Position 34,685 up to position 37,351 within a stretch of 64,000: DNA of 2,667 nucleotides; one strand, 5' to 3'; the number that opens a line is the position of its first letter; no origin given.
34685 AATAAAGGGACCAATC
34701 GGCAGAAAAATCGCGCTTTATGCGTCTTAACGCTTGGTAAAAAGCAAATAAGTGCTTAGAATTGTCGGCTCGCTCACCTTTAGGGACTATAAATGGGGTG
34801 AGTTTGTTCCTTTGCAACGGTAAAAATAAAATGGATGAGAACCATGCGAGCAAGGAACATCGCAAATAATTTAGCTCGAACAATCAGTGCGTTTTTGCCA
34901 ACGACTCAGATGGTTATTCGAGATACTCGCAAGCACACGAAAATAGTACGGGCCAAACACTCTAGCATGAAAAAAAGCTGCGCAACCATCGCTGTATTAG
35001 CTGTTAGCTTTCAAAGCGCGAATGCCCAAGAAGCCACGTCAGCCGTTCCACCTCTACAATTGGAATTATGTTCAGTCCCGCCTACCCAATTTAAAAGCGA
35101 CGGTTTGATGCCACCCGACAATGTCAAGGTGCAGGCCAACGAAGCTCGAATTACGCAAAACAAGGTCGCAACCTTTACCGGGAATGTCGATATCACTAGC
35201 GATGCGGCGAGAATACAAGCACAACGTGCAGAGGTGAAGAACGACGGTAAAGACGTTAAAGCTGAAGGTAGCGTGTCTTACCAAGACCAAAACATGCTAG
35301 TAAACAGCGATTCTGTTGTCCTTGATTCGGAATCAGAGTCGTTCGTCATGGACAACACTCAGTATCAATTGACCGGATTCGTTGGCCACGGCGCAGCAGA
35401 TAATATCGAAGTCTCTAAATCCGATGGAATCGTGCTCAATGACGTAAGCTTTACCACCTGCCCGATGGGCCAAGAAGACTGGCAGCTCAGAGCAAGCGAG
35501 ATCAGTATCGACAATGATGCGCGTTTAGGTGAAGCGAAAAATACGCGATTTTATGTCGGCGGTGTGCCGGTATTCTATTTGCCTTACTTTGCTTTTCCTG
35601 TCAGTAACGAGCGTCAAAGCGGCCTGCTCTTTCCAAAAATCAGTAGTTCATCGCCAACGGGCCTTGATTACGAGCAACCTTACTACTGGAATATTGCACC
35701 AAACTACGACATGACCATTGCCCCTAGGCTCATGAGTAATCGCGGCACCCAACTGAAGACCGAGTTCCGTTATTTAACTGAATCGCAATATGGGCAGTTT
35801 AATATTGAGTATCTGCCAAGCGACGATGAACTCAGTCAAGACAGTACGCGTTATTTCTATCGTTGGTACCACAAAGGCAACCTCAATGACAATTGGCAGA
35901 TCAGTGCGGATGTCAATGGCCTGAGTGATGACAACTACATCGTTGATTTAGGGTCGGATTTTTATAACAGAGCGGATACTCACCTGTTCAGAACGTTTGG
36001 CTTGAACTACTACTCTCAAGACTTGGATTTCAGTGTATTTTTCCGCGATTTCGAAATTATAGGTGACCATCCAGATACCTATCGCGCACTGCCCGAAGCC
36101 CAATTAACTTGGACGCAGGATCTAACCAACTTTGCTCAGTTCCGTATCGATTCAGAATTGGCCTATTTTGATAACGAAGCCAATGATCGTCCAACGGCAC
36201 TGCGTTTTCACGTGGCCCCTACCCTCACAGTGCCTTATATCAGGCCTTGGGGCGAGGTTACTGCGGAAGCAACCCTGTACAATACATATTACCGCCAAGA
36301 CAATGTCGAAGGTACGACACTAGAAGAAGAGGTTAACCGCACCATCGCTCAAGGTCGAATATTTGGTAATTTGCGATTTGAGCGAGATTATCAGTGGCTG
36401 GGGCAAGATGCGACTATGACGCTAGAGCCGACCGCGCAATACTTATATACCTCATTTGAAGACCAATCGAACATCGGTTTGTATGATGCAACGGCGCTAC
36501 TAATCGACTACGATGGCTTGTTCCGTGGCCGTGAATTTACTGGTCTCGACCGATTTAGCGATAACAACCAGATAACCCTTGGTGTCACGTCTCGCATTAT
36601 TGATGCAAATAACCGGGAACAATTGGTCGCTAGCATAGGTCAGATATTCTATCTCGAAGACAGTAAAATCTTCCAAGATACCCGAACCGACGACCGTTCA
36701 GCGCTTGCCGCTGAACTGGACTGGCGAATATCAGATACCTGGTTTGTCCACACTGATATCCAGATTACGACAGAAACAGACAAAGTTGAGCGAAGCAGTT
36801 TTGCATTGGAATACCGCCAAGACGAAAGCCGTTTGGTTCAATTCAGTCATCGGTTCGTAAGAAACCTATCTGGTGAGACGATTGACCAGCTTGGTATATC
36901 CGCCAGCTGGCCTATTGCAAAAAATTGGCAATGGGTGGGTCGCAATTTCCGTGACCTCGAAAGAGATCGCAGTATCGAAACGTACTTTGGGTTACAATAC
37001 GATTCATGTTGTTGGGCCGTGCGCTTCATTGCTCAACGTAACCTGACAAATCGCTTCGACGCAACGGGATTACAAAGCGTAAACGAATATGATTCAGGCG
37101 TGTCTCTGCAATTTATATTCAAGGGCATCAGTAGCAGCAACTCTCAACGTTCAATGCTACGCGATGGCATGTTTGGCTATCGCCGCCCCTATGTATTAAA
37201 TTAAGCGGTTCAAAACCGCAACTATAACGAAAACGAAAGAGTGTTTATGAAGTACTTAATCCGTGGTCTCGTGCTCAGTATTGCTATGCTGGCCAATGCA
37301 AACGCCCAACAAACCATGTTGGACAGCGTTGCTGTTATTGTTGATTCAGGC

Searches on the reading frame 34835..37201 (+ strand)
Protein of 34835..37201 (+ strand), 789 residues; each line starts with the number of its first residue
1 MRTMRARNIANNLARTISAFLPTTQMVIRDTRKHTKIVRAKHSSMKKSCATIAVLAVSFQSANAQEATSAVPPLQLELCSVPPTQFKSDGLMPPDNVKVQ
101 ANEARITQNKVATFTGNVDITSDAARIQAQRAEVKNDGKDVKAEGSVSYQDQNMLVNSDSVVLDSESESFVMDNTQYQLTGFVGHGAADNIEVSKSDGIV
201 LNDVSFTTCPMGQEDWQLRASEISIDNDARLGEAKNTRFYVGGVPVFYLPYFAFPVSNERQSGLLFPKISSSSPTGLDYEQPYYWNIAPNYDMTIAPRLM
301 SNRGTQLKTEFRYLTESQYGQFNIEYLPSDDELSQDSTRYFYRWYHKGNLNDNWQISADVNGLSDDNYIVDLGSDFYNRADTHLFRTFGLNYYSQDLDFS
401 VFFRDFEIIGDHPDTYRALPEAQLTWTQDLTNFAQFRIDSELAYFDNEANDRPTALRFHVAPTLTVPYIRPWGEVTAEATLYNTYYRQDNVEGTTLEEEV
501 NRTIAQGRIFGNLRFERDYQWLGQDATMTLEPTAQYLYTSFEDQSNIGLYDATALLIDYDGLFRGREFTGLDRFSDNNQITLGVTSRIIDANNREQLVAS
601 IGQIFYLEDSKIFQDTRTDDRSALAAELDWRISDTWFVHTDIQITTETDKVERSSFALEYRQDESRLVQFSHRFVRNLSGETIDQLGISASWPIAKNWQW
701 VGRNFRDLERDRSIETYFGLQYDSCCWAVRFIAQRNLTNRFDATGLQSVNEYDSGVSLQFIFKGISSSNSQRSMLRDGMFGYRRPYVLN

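Call 84: search_protein_families(library=pfam, proteins=[window:34835-37201:+], max_evalue=0.001)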
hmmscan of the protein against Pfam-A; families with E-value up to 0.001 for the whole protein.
window:34835-37201:+ (789 aa): 4 families
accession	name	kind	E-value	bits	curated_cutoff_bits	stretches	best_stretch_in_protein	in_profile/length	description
PF04453.20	LptD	-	1.2e-93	314.9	22.4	1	338-698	2-384/384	LPS transport system D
PF03968.19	LptD_N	-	2.6e-12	47.4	20.4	1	98-228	1-110/113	LptA/(LptD N-terminal domain) LPS transport protein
PF19838.5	LptD_2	-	4.9e-12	45.7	22.5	1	237-367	6-147/464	LptD protein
PF06835.18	LptC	-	2.3e-05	24.5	21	1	96-158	84-152/175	Lipopolysaccharide-assembly, LptC-related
